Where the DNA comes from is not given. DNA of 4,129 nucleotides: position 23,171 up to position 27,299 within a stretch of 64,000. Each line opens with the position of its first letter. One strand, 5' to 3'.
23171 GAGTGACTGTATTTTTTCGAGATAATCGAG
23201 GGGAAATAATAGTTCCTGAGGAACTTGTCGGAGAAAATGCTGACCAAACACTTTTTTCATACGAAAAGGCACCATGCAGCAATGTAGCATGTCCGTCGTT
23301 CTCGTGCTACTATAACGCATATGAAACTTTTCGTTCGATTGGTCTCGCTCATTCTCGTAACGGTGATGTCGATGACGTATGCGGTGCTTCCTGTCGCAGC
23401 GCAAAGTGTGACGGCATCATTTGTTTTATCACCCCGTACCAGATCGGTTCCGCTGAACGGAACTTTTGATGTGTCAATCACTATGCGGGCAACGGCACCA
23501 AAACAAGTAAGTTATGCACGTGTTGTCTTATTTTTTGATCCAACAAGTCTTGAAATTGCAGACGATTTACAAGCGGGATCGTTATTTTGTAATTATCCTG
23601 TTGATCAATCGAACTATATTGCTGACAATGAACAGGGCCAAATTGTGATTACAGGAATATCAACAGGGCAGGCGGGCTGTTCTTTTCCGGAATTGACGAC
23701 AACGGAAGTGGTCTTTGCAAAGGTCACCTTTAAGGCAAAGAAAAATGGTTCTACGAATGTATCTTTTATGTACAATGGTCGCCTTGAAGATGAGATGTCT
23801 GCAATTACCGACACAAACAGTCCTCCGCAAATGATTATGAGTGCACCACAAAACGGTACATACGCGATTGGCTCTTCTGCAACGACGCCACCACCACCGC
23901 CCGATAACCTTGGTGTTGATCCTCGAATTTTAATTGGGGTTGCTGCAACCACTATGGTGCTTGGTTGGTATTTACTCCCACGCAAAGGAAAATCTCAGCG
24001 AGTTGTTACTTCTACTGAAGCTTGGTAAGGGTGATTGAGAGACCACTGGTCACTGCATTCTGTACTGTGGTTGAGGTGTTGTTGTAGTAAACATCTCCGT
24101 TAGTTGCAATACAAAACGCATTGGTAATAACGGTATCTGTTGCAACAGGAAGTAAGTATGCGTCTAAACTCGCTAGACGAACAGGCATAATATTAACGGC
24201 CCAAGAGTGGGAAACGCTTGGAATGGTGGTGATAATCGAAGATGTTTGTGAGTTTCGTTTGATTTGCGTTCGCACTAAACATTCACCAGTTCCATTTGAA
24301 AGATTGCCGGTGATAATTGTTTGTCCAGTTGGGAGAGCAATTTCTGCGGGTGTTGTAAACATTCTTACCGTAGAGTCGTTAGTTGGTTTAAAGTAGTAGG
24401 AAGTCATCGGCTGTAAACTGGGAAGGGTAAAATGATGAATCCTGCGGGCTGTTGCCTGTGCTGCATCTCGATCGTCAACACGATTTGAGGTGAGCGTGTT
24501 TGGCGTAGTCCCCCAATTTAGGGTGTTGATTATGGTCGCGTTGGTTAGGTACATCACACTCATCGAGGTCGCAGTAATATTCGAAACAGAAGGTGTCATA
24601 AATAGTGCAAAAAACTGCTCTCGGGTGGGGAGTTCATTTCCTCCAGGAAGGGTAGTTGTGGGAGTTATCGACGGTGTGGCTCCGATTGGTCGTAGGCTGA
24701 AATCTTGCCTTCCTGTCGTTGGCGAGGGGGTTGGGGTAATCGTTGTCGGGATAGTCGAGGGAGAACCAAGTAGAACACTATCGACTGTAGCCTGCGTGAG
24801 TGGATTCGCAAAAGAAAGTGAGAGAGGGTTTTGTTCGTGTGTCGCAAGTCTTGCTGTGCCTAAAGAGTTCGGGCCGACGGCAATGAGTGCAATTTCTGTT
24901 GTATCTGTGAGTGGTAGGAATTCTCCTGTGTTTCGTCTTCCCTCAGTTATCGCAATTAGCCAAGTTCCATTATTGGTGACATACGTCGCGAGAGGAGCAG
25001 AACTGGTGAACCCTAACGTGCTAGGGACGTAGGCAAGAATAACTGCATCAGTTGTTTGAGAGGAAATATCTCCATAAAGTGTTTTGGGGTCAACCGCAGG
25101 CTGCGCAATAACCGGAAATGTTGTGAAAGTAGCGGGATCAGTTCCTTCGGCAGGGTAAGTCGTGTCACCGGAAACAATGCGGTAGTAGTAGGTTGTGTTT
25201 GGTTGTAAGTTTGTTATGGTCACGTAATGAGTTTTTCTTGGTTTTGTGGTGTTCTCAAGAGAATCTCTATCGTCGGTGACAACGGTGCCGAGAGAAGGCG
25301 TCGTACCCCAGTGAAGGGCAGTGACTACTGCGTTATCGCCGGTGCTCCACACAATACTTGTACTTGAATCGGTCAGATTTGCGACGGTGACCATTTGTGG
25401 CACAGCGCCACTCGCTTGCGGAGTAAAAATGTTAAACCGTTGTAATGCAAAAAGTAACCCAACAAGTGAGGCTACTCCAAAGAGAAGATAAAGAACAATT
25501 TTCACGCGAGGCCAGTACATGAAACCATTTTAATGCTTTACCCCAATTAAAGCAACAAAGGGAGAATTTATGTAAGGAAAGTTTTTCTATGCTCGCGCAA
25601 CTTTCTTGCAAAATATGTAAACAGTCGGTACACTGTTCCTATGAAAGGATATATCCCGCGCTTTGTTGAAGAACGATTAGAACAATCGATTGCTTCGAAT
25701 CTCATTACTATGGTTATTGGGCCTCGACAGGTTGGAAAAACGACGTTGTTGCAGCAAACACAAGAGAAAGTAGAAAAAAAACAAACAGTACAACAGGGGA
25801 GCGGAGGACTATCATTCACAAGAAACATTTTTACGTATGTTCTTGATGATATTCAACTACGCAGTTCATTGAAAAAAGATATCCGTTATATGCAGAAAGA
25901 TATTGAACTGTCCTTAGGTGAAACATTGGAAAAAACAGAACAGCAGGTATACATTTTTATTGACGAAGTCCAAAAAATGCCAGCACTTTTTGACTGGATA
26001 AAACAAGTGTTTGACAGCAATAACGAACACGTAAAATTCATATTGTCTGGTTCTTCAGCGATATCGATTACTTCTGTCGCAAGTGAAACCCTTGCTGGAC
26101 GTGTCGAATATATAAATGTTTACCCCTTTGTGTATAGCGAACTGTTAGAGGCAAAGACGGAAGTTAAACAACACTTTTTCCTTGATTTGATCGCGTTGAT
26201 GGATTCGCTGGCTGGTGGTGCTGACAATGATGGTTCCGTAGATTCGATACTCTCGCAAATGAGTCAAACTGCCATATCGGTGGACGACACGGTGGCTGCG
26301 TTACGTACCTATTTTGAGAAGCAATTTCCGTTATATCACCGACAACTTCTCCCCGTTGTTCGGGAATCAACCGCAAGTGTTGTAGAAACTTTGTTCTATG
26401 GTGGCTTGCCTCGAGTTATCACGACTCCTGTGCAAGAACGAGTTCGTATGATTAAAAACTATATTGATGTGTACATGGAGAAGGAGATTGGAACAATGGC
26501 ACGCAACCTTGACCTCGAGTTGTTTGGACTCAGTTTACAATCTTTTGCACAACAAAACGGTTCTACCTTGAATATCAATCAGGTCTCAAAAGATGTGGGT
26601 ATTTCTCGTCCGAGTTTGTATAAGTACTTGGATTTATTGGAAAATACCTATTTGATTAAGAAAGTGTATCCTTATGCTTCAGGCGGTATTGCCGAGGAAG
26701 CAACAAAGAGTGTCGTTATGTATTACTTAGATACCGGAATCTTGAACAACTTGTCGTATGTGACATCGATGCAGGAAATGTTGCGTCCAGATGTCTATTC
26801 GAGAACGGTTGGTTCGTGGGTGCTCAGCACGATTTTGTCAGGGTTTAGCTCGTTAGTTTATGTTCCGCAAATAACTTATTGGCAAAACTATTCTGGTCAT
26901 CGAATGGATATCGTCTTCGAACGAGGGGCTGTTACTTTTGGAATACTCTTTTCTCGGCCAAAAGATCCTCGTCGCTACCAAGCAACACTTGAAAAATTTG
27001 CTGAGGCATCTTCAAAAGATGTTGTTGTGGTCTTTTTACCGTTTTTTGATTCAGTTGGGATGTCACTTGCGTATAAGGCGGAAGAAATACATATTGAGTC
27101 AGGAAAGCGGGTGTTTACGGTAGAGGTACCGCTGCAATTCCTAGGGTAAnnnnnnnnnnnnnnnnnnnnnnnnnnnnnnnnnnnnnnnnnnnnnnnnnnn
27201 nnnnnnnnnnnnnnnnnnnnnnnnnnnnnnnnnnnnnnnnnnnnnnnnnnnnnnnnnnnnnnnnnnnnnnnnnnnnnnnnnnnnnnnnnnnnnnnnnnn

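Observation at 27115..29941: Divergent PAP2 phosphatase / UbiA prenyltransferase pair plus second UbiA paralog: DPPR-like lipid-linked sugar donor pathway?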

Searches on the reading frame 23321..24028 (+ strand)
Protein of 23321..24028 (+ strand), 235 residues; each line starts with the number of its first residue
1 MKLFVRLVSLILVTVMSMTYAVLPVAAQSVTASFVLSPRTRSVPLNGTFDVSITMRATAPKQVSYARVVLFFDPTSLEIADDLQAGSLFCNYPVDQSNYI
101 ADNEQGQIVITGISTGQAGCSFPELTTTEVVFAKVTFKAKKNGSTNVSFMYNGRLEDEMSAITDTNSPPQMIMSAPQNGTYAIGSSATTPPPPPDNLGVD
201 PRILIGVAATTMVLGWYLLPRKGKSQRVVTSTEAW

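Call 3: search_protein_families(library=pfam, proteins=[window:23321-24028:+], max_evalue=0.01)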
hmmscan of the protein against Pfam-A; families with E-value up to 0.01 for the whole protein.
window:23321-24028:+ (235 aa): 1 family
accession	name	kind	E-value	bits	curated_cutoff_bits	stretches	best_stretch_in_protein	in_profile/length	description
PF00963.24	Cohesin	-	5.9e-08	33.4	24.1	1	44-158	11-123/139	Cohesin domain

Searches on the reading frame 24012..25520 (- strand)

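Call 3: search_protein_families(library=pfam, proteins=[window:24012-25520:-], max_evalue=0.01)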
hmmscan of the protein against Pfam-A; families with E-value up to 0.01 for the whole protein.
window:24012-25520:- (502 aa): 3 families
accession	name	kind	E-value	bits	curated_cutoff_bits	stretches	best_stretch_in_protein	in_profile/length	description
PF16656.11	Pur_ac_phosph_N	-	1.4e-17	64.5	30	2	44-134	6-93/93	Purple acid Phosphatase, N-terminal domain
PF16655.11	PhoD_N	-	1.2e-05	26.2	30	1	54-124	12-85/90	PhoD-like phosphatase, N-terminal domain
PF00041.27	fn3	-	0.0012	19.5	25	1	41-117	3-68/84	Fibronectin type III domain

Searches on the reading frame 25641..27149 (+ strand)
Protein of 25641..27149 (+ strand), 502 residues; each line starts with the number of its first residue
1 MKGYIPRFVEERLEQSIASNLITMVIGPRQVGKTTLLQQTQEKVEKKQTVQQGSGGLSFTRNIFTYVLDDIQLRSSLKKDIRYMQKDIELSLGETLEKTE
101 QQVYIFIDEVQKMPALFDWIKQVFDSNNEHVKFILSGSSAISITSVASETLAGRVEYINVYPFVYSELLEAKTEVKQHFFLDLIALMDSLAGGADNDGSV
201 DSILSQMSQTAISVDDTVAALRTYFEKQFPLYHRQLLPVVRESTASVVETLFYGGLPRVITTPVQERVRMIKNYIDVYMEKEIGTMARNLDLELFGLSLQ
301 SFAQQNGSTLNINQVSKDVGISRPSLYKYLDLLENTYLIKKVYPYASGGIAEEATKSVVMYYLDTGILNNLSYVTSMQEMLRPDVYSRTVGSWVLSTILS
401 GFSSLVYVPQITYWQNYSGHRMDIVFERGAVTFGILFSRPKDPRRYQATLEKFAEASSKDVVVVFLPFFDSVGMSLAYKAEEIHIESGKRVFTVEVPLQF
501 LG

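Call 3: search_protein_families(library=pfam, proteins=[window:25641-27149:+], max_evalue=0.01)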
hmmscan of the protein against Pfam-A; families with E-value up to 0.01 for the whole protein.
window:25641-27149:+ (502 aa): 6 families
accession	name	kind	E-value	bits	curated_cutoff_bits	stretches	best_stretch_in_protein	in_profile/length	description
PF13173.12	AAA_14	-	2.5e-27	95.8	27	1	20-169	2-129/129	AAA domain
PF13635.12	DUF4143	-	2.5e-20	73.3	28.1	1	280-430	1-150/160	Domain of unknown function (DUF4143)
PF01637.24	ATPase_2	-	1.8e-09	38.2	33.2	1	19-168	19-187/225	ATPase domain predominantly from Archaea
PF13401.12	AAA_22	-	3e-06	28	27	1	21-138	6-123/130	AAA domain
PF13191.12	AAA_16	-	0.00087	20.3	32.6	1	21-112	25-143/167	AAA ATPase domain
PF25199.1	nSTAND_NTPase5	-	0.0033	17.7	34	0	81-136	73-131/145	Novel STAND NTPase 5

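Call 4: search_protein_families(library=ncbifam, proteins=[window:25641-27149:+], max_evalue=0.01)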
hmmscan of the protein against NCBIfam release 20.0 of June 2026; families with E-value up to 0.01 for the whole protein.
window:25641-27149:+ (502 aa): 5 families
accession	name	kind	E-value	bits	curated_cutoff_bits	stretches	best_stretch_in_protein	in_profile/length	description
NF041016.1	trans_reg_ArnR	equivalog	0.00014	21.4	400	1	281-398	105-219/269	HTH-type transcriptional activator ArnR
TIGR03420.1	DnaA_homol_Hda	equivalog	0.0013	18.3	194.8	0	80-160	68-153/226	DnaA regulatory inactivator Hda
TIGR00972.1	3a0107s01c2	equivalog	0.004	16.5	343.2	1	14-76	21-83/248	phosphate ABC transporter ATP-binding protein PstB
NF053861.1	DS8_antiphage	equivalog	0.0068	14.2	790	1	11-151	361-494/994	anti-phage protein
TIGR00636.1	PduO_Nterm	equivalog_domain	0.0071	16.1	108.45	0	32-160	8-129/171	cob(I)yrinic acid a,c-diamide adenosyltransferase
